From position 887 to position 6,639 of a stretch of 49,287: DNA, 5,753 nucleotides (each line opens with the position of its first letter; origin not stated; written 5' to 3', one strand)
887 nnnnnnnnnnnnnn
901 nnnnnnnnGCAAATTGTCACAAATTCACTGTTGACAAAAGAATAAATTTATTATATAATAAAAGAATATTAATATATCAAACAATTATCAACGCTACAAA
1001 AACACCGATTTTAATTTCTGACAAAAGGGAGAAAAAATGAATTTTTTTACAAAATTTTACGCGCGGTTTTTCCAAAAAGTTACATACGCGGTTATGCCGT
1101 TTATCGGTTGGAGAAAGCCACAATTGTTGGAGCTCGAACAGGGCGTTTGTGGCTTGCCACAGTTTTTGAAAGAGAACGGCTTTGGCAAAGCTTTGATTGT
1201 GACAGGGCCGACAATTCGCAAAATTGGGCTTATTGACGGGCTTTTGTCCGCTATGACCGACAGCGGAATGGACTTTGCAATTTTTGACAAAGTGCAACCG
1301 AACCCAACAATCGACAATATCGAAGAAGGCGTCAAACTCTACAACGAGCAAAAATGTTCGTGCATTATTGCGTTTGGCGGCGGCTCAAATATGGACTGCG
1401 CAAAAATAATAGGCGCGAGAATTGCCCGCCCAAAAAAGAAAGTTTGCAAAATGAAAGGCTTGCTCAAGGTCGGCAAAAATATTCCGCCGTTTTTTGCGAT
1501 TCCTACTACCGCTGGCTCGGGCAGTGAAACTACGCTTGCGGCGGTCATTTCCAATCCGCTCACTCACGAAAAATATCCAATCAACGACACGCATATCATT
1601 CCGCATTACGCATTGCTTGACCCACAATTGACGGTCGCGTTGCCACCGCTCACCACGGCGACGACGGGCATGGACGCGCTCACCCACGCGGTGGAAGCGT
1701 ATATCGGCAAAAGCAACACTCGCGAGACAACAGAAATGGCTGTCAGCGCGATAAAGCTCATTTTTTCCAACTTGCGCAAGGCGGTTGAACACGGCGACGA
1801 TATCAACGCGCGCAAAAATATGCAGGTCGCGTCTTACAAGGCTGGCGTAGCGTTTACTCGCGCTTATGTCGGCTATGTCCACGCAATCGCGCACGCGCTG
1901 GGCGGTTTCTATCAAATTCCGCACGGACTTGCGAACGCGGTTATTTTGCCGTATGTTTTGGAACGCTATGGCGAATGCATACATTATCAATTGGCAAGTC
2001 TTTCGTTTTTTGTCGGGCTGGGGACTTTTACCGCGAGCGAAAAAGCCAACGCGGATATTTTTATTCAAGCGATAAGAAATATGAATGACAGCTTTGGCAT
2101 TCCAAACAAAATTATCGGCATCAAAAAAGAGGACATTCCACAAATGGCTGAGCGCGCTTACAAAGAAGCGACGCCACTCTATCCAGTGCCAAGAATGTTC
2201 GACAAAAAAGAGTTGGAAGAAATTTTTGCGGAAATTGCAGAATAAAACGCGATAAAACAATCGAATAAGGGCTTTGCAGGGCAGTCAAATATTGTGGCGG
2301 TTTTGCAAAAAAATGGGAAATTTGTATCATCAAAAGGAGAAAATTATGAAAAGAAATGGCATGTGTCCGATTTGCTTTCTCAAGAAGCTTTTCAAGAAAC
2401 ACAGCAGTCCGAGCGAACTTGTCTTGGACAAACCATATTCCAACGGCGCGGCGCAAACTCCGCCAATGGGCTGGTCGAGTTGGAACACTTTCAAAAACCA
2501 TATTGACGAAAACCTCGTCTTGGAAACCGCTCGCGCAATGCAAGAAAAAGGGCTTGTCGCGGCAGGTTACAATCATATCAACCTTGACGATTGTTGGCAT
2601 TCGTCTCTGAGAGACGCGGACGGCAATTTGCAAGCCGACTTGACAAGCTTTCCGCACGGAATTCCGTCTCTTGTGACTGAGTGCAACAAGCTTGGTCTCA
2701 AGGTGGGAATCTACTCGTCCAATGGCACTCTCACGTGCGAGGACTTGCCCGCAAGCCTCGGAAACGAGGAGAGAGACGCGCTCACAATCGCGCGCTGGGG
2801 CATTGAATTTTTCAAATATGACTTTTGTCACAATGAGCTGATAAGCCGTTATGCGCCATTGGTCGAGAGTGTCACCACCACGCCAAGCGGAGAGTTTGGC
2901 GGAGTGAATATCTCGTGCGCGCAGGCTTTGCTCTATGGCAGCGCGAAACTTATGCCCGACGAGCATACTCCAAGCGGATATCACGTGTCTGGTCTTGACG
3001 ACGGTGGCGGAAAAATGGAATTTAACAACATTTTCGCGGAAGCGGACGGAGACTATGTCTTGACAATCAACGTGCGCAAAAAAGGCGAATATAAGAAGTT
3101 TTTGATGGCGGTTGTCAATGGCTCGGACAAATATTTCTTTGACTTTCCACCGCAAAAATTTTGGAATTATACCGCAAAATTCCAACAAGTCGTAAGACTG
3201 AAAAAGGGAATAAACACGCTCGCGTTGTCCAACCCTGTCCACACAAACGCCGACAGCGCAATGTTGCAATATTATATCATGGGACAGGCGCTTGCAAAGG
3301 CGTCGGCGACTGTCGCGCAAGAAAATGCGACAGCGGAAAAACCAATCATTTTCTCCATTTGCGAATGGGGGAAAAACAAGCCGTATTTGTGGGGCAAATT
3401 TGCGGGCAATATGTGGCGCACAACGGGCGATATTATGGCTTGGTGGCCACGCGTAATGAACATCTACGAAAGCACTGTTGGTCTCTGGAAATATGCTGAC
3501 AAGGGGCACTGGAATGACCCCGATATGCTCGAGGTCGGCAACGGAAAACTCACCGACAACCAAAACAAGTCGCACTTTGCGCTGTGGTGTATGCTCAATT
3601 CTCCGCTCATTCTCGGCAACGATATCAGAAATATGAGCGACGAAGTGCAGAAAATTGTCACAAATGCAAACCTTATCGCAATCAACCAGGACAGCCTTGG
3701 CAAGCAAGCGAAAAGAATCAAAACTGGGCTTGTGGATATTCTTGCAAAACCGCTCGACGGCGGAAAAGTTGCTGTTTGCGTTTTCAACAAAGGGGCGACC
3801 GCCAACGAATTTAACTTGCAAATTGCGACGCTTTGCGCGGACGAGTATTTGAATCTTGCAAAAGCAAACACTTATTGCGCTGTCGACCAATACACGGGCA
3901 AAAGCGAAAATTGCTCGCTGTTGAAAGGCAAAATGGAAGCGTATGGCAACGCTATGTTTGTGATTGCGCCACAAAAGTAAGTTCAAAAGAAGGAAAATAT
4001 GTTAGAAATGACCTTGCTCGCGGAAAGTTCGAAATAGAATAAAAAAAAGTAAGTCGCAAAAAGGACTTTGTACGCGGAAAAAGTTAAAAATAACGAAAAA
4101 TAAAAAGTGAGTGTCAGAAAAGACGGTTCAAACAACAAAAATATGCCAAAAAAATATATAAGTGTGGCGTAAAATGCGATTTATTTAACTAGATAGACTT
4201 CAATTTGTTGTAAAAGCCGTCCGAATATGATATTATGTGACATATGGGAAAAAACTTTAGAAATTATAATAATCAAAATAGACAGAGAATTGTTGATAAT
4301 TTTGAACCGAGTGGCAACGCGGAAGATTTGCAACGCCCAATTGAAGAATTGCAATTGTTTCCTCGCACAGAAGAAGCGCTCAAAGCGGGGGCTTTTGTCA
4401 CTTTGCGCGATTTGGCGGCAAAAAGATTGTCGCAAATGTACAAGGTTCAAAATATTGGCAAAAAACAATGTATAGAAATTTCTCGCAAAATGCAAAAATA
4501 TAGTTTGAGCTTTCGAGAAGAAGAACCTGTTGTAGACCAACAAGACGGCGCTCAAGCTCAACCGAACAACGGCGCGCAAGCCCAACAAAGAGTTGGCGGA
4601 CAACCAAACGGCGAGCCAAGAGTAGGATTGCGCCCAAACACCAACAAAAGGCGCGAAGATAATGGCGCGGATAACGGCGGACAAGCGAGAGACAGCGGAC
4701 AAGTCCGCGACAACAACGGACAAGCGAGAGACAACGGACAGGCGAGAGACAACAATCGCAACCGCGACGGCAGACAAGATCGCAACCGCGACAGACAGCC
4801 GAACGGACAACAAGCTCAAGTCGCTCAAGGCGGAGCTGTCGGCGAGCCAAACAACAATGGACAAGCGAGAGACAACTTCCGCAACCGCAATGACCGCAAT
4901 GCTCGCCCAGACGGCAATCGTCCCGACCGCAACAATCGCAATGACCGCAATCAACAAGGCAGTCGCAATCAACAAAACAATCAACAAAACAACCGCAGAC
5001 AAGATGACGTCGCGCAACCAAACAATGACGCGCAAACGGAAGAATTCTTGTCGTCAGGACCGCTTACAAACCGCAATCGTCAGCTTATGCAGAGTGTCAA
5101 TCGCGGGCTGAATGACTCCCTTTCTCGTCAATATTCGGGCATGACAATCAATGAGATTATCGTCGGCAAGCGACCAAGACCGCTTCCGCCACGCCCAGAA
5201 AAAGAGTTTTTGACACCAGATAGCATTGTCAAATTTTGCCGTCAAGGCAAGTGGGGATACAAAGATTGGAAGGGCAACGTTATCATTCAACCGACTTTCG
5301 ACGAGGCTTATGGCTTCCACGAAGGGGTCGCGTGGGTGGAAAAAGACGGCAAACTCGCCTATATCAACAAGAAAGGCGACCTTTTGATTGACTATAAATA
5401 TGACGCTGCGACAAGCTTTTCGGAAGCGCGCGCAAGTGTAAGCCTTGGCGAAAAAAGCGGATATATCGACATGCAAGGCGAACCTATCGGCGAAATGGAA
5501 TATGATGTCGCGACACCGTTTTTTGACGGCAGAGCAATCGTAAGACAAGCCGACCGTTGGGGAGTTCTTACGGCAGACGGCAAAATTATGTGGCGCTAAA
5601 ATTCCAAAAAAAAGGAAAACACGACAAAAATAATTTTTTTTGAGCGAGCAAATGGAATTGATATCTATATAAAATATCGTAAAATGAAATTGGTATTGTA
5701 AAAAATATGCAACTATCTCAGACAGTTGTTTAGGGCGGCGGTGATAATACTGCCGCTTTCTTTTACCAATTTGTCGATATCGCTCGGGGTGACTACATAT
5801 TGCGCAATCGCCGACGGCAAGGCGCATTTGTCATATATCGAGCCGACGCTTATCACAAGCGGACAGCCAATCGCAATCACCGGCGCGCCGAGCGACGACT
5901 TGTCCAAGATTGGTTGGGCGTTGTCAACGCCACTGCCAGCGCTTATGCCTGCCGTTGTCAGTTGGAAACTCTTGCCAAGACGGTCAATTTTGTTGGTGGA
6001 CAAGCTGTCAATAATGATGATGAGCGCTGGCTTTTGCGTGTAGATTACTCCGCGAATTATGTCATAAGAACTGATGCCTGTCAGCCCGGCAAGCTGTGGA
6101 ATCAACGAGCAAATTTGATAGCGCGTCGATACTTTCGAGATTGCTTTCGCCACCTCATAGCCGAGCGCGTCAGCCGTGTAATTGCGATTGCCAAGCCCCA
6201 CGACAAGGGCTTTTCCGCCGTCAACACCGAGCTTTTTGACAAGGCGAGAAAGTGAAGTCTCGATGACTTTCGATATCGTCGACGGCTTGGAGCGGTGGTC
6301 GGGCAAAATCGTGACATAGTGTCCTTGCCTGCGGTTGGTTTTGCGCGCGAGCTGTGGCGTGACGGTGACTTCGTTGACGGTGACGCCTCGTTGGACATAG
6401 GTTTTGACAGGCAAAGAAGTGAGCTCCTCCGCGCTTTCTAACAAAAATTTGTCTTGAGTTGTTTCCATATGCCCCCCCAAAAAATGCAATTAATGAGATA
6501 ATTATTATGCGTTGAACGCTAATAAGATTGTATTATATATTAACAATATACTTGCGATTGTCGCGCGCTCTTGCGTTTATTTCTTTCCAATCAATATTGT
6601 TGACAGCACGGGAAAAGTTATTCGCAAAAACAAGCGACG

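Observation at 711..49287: Stop-codon-anchored degenerate duplications recur downstream of many genes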

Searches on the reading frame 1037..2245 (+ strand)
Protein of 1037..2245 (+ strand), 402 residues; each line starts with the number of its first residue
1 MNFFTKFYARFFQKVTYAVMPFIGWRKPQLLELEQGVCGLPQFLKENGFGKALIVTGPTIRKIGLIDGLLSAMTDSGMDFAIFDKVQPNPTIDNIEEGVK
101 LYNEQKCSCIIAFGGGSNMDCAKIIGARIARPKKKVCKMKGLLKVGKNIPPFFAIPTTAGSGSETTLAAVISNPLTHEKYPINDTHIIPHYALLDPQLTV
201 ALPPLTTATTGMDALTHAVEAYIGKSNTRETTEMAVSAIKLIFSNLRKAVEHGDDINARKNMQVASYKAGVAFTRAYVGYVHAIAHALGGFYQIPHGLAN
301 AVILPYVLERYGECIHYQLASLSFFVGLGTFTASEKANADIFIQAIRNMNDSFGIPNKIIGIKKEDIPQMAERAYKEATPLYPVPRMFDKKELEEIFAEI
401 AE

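Call 8: search_protein_families(library=pfam, proteins=[window:1037-2245:+], max_evalue=0.01)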
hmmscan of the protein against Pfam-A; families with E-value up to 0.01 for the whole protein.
window:1037-2245:+ (402 aa): 3 families
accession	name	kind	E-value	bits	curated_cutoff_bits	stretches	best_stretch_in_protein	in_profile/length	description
PF25137.1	ADH_Fe_C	-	1.5e-49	168.8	27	1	207-399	1-192/194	Fe-containing alcohol dehydrogenase family, C-terminal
PF00465.25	Fe-ADH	-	3.1e-43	147.7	31.3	1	40-196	14-168/168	Iron-containing alcohol dehydrogenase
PF13685.12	Fe-ADH_2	-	6.6e-10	39.6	28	1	40-131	10-99/149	Iron-containing alcohol dehydrogenase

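Call 44: find_encoding_contigs(protein=window:1037-2245:+, flank=10000, max_places=6)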
Protein window:1037-2245:+ (402 aa): no gene with exactly this product is on record in the collection.

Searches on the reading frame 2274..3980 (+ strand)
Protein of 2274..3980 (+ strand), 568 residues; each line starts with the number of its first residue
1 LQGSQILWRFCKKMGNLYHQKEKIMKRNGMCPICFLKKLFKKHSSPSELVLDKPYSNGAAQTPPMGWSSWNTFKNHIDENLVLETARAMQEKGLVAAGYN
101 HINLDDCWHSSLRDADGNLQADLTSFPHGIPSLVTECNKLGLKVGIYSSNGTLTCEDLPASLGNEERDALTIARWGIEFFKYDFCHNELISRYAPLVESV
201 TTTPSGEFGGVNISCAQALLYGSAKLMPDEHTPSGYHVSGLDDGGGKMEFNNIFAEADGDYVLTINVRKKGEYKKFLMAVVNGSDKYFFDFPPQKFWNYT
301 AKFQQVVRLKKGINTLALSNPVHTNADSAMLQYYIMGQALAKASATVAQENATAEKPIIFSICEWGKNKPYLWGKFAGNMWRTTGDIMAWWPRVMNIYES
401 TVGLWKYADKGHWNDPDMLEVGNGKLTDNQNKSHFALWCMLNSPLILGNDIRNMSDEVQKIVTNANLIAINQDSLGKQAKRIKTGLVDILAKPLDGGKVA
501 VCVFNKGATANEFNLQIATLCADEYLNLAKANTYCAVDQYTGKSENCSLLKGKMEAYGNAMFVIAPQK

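Call 8: search_protein_families(library=pfam, proteins=[window:2274-3980:+], max_evalue=0.01)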
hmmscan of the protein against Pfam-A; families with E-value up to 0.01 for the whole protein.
window:2274-3980:+ (568 aa): 3 families
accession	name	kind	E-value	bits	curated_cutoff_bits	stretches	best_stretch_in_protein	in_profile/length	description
PF16499.11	Melibiase_2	-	4.1e-55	187.5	23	2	62-187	1-136/284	Alpha galactosidase A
PF17801.7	Melibiase_C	-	1.4e-05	25.5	22.9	1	485-562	2-69/71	Alpha galactosidase C-terminal beta sandwich domain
PF24108.1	DUF7383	-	0.007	17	27.9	0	247-325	34-109/123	Family of unknown function (DUF7383)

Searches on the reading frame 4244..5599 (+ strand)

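Call 8: search_protein_families(library=pfam, proteins=[window:4244-5599:+], max_evalue=0.01)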
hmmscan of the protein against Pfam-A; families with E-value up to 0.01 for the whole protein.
window:4244-5599:+ (451 aa): 2 families
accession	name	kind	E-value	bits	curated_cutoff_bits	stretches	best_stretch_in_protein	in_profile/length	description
PF14903.11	WG_beta_rep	-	2.4e-27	95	25.6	3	337-370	1-34/35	WG containing repeat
PF03118.21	RNA_pol_A_CTD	-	7.4e-10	38.8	23.8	1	25-84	7-66/67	Bacterial RNA polymerase, alpha chain C terminal domain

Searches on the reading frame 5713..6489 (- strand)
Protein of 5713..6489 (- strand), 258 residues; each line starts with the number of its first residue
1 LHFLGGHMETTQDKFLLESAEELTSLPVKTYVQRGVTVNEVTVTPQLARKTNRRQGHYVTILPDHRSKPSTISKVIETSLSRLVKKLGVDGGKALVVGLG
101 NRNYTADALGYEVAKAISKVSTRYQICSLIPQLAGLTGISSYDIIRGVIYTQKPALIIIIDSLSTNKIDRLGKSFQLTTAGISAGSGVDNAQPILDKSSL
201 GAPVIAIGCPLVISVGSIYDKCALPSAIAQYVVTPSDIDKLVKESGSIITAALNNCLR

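Call 8: search_protein_families(library=pfam, proteins=[window:5713-6489:-], max_evalue=0.01)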
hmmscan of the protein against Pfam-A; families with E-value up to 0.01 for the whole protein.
window:5713-6489:- (258 aa): 1 family
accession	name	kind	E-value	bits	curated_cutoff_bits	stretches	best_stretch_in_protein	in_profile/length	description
PF03418.19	Peptidase_A25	-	9e-38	130.5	27.8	1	17-219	15-235/353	Germination protease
